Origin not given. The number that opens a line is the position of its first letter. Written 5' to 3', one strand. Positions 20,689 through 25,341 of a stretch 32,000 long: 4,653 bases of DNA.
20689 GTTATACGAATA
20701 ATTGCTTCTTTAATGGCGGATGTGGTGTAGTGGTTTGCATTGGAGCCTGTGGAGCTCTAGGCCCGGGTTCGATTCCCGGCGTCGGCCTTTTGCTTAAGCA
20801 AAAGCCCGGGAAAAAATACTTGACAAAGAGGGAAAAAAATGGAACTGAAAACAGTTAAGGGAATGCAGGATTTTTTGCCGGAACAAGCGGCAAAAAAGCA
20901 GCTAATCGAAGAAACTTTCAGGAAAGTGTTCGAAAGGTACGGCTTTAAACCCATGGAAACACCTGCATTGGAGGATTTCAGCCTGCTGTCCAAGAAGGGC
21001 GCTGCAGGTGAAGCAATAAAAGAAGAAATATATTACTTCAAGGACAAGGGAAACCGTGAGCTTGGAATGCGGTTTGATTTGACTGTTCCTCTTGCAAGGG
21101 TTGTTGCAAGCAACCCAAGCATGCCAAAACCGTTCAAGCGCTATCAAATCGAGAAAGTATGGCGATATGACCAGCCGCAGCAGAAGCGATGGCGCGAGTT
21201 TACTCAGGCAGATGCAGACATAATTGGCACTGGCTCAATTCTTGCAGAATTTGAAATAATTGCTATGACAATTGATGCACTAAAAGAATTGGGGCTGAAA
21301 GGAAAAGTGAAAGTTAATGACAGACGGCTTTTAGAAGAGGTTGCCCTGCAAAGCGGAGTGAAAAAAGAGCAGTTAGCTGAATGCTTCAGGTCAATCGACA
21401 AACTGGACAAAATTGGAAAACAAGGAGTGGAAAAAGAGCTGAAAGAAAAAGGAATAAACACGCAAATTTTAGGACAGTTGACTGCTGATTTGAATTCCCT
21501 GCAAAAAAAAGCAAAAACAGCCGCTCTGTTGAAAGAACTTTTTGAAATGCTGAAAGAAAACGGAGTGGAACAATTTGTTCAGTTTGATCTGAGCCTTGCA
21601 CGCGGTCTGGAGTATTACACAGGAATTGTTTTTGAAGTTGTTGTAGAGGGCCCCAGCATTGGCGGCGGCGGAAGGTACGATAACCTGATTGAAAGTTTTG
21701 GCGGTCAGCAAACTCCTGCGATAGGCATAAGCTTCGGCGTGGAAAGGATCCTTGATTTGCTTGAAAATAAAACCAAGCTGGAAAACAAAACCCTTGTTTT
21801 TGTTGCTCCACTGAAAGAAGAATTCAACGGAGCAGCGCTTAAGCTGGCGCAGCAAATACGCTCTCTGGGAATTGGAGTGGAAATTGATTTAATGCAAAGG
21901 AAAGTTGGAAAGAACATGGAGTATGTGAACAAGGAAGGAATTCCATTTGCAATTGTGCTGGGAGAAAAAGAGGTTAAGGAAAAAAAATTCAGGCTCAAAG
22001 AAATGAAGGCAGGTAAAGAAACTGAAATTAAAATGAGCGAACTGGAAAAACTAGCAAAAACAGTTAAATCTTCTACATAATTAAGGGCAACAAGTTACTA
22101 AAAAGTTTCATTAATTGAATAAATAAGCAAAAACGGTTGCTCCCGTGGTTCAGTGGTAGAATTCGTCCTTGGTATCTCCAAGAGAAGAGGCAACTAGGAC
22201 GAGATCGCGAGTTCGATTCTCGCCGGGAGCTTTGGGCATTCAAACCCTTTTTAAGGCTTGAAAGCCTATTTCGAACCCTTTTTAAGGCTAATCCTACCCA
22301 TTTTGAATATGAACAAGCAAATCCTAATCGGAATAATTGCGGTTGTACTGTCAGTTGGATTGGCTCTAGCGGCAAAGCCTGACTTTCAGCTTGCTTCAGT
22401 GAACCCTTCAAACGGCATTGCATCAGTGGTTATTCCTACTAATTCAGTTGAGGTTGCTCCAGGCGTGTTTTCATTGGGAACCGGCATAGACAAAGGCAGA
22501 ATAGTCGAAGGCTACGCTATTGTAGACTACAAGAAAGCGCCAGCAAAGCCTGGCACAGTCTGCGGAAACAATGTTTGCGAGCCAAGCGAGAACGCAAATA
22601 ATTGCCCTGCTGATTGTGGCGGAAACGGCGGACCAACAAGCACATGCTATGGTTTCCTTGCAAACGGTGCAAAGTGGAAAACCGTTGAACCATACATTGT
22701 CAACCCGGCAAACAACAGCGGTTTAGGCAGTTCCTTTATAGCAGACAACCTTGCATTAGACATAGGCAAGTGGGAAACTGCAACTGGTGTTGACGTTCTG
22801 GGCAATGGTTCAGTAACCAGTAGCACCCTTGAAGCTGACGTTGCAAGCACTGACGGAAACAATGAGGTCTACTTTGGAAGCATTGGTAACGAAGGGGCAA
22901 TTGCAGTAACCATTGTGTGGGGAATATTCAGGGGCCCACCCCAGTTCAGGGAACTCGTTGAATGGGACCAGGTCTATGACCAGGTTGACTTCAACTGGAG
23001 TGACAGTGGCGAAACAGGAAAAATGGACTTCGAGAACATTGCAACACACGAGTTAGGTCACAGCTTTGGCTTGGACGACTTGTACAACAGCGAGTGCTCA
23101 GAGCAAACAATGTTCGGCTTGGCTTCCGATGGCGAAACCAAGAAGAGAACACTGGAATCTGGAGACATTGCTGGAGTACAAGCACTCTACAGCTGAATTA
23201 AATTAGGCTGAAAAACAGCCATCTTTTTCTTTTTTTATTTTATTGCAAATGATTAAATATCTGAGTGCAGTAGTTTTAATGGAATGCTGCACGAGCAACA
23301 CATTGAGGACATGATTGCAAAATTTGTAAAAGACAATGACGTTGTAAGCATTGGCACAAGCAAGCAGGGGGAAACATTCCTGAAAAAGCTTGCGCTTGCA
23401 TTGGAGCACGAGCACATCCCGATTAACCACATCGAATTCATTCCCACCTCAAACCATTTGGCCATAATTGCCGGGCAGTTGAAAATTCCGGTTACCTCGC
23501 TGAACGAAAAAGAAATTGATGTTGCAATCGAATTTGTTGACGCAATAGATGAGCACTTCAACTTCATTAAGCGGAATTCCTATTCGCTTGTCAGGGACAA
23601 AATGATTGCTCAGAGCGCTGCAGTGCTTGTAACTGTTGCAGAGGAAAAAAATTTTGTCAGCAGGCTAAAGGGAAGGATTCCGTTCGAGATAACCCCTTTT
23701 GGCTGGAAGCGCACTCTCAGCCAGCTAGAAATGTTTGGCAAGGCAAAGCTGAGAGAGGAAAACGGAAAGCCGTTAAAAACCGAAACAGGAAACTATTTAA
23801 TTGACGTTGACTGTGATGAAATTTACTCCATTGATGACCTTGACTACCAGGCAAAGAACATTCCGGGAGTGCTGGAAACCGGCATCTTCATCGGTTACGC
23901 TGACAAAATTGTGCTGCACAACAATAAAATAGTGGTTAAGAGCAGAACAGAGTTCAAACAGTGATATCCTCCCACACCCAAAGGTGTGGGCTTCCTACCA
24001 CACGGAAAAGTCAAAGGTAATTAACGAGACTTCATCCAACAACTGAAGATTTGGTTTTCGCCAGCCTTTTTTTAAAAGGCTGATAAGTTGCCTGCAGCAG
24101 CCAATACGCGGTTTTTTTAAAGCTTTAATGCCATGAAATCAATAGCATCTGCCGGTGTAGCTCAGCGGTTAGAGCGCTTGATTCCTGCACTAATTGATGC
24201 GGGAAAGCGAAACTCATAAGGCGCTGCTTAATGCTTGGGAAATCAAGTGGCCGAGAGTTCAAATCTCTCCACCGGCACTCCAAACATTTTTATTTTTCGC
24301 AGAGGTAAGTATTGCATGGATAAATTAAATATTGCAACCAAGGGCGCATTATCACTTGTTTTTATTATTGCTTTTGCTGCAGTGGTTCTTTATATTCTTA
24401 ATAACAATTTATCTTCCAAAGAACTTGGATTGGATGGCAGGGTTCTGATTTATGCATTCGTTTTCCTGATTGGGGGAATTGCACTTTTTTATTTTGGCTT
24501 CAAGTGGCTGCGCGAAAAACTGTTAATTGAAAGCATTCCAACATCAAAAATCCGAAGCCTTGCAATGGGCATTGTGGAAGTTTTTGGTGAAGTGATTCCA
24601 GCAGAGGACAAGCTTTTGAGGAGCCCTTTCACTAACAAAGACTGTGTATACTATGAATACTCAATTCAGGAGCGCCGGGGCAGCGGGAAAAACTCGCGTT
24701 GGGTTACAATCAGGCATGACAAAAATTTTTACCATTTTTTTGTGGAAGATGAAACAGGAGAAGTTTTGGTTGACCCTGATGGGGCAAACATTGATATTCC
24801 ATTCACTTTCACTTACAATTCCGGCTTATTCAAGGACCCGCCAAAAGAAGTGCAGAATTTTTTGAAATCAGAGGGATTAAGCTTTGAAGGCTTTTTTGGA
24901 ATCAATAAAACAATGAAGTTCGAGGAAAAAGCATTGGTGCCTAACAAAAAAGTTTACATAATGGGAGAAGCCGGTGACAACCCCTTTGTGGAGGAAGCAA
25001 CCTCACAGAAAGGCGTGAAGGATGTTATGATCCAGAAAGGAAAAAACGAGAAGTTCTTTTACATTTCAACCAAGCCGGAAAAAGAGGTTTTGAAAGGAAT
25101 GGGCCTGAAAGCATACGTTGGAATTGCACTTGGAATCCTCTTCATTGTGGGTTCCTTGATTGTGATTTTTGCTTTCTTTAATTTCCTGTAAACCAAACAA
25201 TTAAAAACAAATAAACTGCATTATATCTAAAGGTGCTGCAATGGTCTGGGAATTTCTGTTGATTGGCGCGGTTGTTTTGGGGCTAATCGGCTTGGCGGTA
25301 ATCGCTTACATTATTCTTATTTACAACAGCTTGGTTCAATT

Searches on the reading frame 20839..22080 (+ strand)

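Call 7: search_protein_families(library=pfam, proteins=[window:20839-22080:+])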
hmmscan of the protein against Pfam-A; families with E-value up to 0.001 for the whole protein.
window:20839-22080:+ (413 aa): 5 families
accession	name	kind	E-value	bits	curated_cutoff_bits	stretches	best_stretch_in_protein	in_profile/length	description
PF13393.11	tRNA-synt_His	-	2.3e-51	175.3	25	1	8-304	1-308/308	Histidyl-tRNA synthetase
PF03129.25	HGTP_anticodon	-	3e-17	63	21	1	320-405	2-90/94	Anticodon binding domain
PF01409.25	tRNA-synt_2d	-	6.4e-06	26.3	19.8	1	22-143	21-147/246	tRNA synthetases class II core domain (F)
PF00152.25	tRNA-synt_2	-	4e-05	23.3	25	0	23-191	28-165/308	tRNA synthetases class II (D, K and N)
PF00587.30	tRNA-synt_2b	-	0.00026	21.6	29.3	1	65-270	1-123/179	tRNA synthetase class II core domain (G, H, P, S and T)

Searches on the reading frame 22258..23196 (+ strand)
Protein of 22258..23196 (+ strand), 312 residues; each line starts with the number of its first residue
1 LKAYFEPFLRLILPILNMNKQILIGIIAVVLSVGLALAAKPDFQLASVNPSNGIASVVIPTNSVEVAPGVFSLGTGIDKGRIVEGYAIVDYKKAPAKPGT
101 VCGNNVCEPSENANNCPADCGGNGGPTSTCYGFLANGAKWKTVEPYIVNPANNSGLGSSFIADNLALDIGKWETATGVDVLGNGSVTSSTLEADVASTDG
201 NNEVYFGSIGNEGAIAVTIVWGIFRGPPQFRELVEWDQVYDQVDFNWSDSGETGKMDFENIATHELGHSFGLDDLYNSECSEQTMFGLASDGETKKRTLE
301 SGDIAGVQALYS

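Call 7: search_protein_families(library=pfam, proteins=[window:22258-23196:+])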
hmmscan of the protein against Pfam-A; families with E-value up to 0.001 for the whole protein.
window:22258-23196:+ (312 aa): 1 family
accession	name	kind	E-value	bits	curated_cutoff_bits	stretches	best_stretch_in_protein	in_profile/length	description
PF00413.30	Peptidase_M10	-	1.1e-07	32.3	24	1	244-311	93-158/159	Matrixin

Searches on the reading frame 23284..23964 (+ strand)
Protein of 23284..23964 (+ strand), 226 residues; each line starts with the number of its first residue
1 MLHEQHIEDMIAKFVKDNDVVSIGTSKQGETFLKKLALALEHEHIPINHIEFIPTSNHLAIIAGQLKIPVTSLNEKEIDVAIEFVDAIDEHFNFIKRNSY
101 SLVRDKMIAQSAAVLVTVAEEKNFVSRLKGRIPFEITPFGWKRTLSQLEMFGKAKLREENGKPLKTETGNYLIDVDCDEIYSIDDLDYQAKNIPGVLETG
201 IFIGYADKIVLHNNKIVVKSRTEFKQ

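Call 7: search_protein_families(library=pfam, proteins=[window:23284-23964:+])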
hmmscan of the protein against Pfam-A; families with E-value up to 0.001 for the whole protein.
window:23284-23964:+ (226 aa): 1 family
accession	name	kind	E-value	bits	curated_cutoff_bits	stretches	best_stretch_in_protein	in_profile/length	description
PF06026.20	Rib_5-P_isom_A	-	5.3e-39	134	26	1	52-213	2-170/173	Ribose 5-phosphate isomerase A (phosphoriboisomerase A)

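Call 8: find_encoding_contigs(protein=window:23284-23964:+, flank=10000, max_places=6)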
Protein window:23284-23964:+ (226 aa): 23 contigs read that carry it; 6 places shown.
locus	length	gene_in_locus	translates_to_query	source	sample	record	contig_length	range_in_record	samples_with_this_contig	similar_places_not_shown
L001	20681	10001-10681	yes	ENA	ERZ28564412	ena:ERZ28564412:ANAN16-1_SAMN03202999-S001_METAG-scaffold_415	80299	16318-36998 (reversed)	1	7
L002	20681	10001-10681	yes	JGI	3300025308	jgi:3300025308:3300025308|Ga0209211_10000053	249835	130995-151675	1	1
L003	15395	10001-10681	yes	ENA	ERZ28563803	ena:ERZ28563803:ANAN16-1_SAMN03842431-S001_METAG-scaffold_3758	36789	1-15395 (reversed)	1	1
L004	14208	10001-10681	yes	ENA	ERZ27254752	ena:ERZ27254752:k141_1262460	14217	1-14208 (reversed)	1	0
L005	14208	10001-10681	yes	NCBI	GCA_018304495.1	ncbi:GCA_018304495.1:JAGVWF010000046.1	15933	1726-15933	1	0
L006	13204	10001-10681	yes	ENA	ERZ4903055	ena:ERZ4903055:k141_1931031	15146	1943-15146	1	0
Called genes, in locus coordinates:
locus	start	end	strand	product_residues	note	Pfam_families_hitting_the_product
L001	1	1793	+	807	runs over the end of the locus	PF03104:DNA_pol_B_exo1, PF13482:RNase_H_2, PF10108:DNA_pol_B_exo2, PF00136:DNA_pol_B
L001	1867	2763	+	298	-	PF00557:Peptidase_M24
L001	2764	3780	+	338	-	-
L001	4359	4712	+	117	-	-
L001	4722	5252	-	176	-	-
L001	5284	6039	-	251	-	-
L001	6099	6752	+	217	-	PF01370:Epimerase (faint), PF02254:TrkA_N, PF02558:ApbA (faint), PF03435:Sacchrp_dh_NADP (weak), PF13241:NAD_binding_7 (weak), PF13460:NAD_binding_10 (weak), PF02080:TrkA_C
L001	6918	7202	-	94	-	-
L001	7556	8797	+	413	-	PF01409:tRNA-synt_2d (weak), PF13393:tRNA-synt_His, PF03129:HGTP_anticodon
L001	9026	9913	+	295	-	PF00413:Peptidase_M10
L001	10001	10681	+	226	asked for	PF06026:Rib_5-P_isom_A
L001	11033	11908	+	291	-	PF12483:GIDE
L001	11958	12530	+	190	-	PF04011:LemA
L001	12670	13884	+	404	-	PF14321:DUF4382, PF13473:Cupredoxin_1 (weak)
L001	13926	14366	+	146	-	PF14478:DUF4430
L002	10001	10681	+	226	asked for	PF06026:Rib_5-P_isom_A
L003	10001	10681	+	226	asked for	PF06026:Rib_5-P_isom_A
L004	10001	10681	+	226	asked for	PF06026:Rib_5-P_isom_A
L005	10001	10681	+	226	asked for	PF06026:Rib_5-P_isom_A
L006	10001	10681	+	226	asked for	PF06026:Rib_5-P_isom_A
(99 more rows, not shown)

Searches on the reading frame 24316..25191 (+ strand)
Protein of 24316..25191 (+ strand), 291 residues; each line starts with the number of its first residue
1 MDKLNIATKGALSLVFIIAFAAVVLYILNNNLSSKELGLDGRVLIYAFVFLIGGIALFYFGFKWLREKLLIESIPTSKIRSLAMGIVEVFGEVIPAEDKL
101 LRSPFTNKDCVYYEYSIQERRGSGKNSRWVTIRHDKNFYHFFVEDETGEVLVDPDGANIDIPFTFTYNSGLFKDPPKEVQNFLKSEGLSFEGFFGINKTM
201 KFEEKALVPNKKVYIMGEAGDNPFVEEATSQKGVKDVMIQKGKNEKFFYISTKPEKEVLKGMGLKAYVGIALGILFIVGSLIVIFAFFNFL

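Call 7: search_protein_families(library=pfam, proteins=[window:24316-25191:+])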
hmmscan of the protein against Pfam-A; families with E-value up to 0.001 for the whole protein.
window:24316-25191:+ (291 aa): 1 family
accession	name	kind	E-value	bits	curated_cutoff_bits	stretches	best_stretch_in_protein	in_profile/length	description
PF12483.13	GIDE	-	4.2e-15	56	23.6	1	118-282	8-158/160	E3 Ubiquitin ligase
